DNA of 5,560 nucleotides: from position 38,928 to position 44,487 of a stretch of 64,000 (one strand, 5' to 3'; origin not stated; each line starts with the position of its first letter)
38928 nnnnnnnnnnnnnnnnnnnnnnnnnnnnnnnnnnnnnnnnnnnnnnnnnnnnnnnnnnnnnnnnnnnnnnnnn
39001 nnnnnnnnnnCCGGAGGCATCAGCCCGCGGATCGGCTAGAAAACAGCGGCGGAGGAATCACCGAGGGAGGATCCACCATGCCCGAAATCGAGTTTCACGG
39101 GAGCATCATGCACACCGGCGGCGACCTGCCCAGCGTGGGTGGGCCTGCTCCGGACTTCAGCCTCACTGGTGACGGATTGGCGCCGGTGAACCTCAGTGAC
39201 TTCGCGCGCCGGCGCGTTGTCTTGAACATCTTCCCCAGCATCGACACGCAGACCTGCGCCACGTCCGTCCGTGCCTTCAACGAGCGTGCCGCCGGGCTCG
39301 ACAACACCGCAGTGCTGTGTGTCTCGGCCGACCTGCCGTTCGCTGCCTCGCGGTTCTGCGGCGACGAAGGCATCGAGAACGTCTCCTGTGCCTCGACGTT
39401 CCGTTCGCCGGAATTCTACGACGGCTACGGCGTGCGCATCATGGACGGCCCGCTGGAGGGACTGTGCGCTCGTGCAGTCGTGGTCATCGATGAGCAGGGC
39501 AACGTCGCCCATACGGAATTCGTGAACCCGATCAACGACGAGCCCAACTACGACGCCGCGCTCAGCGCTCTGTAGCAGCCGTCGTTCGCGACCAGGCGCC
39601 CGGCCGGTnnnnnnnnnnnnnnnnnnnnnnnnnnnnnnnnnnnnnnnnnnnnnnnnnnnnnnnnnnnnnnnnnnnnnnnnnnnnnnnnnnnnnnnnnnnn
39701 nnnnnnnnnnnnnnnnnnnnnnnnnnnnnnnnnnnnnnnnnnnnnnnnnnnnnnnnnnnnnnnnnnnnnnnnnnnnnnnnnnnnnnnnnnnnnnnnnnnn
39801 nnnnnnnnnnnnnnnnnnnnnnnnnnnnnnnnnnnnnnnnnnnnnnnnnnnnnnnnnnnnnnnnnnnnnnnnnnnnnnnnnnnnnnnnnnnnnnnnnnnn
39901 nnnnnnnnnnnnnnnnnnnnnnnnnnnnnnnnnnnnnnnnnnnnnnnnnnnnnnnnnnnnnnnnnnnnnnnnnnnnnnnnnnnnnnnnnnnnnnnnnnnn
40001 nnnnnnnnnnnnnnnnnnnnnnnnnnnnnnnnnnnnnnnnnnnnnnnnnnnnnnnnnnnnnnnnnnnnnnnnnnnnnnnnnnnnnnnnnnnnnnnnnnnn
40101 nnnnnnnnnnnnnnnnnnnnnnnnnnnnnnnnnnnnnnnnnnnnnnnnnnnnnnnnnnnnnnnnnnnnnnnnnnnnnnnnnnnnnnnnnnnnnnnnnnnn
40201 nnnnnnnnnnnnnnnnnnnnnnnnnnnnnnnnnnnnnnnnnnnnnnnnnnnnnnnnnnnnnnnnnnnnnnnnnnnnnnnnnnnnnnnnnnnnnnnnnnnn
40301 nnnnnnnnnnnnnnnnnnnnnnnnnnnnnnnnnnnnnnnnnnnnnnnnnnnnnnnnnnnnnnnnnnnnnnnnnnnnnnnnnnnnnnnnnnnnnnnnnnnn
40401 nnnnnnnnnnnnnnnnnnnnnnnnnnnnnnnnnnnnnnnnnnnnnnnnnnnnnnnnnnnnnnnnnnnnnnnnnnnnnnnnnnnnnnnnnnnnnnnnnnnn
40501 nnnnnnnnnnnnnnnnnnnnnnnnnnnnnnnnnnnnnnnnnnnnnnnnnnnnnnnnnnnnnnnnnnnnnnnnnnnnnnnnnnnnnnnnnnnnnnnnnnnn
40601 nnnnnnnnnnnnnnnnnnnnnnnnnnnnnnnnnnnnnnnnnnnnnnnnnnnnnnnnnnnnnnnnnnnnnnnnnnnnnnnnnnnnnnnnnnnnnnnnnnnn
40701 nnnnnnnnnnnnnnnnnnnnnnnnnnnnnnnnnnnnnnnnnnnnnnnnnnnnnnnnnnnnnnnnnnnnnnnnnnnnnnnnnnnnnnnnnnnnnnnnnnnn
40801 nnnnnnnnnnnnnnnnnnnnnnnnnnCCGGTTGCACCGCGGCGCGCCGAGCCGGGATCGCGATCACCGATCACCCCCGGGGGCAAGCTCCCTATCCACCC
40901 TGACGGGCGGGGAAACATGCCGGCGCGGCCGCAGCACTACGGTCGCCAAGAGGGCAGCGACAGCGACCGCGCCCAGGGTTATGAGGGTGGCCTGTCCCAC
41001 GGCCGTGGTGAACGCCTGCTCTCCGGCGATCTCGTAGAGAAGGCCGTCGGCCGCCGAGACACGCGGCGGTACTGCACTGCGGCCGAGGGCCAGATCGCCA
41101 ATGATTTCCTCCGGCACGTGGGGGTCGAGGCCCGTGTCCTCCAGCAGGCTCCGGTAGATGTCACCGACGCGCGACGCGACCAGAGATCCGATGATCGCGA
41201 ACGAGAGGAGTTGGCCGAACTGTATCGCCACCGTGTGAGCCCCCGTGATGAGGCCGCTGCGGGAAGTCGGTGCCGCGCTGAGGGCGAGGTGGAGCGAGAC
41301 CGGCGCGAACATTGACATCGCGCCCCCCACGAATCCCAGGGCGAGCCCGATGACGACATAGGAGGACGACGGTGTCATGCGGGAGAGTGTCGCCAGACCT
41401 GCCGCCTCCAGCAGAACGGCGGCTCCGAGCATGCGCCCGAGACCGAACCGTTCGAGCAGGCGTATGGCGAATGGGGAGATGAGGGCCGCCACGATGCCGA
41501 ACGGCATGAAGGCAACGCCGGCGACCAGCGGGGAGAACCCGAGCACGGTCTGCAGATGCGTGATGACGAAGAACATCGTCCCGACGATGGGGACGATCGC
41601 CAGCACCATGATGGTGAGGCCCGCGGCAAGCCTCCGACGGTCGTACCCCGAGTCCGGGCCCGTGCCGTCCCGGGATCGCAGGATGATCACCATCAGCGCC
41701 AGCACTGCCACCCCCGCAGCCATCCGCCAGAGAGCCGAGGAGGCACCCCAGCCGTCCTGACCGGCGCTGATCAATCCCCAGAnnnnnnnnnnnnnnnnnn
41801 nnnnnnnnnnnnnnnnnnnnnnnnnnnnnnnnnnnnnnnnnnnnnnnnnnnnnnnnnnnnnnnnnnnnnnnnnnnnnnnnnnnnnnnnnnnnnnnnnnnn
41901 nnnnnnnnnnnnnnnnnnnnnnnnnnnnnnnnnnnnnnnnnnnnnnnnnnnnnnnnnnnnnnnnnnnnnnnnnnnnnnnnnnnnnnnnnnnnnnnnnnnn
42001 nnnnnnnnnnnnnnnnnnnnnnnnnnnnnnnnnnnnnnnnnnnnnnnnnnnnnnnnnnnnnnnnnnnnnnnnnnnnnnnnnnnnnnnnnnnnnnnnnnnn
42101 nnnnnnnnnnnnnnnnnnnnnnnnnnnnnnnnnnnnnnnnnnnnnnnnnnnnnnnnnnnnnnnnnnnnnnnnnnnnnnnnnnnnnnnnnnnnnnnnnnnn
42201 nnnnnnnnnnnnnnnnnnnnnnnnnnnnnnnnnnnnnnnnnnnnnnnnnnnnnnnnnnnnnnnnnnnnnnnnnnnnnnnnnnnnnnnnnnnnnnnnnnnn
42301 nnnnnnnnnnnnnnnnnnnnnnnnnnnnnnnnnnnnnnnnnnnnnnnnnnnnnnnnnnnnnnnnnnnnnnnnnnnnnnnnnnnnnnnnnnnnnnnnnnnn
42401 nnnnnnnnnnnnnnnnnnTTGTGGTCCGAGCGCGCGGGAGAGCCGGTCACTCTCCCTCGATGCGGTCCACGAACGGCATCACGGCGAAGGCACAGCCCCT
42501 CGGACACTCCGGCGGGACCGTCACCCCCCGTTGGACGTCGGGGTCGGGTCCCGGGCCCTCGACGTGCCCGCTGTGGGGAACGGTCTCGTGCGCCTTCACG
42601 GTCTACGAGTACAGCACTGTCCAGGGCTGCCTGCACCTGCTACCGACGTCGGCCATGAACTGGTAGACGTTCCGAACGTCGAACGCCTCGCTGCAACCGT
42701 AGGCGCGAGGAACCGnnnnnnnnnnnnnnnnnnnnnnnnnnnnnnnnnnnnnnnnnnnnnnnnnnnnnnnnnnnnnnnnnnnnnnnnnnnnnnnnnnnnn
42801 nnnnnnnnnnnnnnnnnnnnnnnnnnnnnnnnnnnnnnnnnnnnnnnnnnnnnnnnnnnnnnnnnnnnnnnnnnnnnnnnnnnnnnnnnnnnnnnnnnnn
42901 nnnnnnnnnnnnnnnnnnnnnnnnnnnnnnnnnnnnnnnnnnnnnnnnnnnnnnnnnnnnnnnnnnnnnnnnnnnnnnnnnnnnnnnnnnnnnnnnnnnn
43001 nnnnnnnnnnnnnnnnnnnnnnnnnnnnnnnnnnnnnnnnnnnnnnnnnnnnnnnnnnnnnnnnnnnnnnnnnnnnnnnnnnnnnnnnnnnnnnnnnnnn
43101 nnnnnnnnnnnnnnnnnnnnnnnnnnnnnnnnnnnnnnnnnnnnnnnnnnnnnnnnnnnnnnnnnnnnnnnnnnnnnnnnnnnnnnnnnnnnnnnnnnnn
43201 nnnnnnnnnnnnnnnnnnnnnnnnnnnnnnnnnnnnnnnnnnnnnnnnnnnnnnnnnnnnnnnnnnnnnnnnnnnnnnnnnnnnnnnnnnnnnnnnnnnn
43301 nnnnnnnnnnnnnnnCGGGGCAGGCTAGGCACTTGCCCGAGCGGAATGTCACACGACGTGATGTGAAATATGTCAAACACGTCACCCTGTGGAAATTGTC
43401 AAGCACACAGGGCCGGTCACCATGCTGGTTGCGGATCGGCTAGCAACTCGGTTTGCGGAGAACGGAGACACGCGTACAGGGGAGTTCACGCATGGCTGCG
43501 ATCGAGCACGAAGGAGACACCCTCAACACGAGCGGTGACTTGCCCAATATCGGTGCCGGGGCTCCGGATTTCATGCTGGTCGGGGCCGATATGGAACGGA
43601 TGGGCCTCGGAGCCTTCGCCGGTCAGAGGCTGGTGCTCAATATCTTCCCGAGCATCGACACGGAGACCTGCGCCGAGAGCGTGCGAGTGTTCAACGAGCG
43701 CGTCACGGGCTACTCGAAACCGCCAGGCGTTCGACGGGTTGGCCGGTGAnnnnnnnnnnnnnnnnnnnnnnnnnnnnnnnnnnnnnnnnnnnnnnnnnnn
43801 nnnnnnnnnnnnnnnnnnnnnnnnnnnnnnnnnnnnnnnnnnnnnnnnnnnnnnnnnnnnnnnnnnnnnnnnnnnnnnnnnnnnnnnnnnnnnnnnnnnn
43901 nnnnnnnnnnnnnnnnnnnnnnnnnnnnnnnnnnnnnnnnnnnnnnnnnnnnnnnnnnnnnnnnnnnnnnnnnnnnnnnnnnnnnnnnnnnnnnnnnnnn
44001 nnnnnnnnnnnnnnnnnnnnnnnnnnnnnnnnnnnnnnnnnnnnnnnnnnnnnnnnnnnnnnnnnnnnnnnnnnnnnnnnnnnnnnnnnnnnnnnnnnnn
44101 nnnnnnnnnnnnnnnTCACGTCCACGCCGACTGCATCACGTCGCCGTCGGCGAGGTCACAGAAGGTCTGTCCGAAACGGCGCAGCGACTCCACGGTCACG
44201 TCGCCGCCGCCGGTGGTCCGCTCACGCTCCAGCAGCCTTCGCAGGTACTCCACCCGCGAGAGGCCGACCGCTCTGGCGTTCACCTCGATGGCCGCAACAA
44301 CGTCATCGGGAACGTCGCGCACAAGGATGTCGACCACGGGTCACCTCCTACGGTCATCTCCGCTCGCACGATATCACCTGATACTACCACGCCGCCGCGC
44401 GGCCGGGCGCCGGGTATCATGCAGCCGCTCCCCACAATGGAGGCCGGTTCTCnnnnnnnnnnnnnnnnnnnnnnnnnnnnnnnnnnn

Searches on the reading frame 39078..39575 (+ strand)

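Call 5: search_protein_families(library=pfam, proteins=[window:39078-39575:+])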
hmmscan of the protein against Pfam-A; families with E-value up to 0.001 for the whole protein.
window:39078-39575:+ (165 aa): 2 families
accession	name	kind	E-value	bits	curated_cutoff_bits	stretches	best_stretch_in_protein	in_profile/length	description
PF08534.16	Redoxin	-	1.8e-30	106.1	26.6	1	20-162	2-148/148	Redoxin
PF00578.27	AhpC-TSA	-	9.5e-17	61.5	26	1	20-145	1-123/124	AhpC/TSA family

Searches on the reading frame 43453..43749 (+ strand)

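Call 5: search_protein_families(library=pfam, proteins=[window:43453-43749:+])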
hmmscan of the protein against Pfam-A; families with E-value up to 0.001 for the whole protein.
window:43453-43749:+ (98 aa): 2 families
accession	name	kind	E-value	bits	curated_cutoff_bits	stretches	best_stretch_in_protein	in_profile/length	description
PF08534.16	Redoxin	-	2.9e-07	30.8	26.6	1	34-81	3-55/148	Redoxin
PF00578.27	AhpC-TSA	-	1.8e-05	25.1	26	1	33-87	1-55/124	AhpC/TSA family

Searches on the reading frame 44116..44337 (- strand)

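Call 5: search_protein_families(library=pfam, proteins=[window:44116-44337:-])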
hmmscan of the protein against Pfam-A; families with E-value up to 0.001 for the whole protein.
window:44116-44337:- (73 aa): 1 family
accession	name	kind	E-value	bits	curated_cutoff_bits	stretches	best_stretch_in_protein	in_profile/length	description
PF22513.2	FitA-like_RHH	-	1.1e-05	25.8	27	1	4-38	3-37/39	Antitoxin FitA-like, ribbon-helix-helix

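Call 43: search_protein_families(library=ncbifam, proteins=[window:44116-44337:-], max_evalue=0.001)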
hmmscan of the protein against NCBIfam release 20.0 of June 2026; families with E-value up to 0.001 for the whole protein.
window:44116-44337:- (73 aa): 1 family
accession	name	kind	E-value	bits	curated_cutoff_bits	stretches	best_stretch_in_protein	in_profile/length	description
NF050181.1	TA_anti_VapB_Myco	equivalog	8.1e-28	96.8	60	1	1-72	1-72/72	type II toxin-antitoxin system VapB family antitoxin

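Call 44: search_protein_families(library=padloc, proteins=[window:44116-44337:-], max_evalue=0.001)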
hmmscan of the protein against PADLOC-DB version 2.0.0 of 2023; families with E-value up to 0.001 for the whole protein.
window:44116-44337:- (73 aa): 0 families
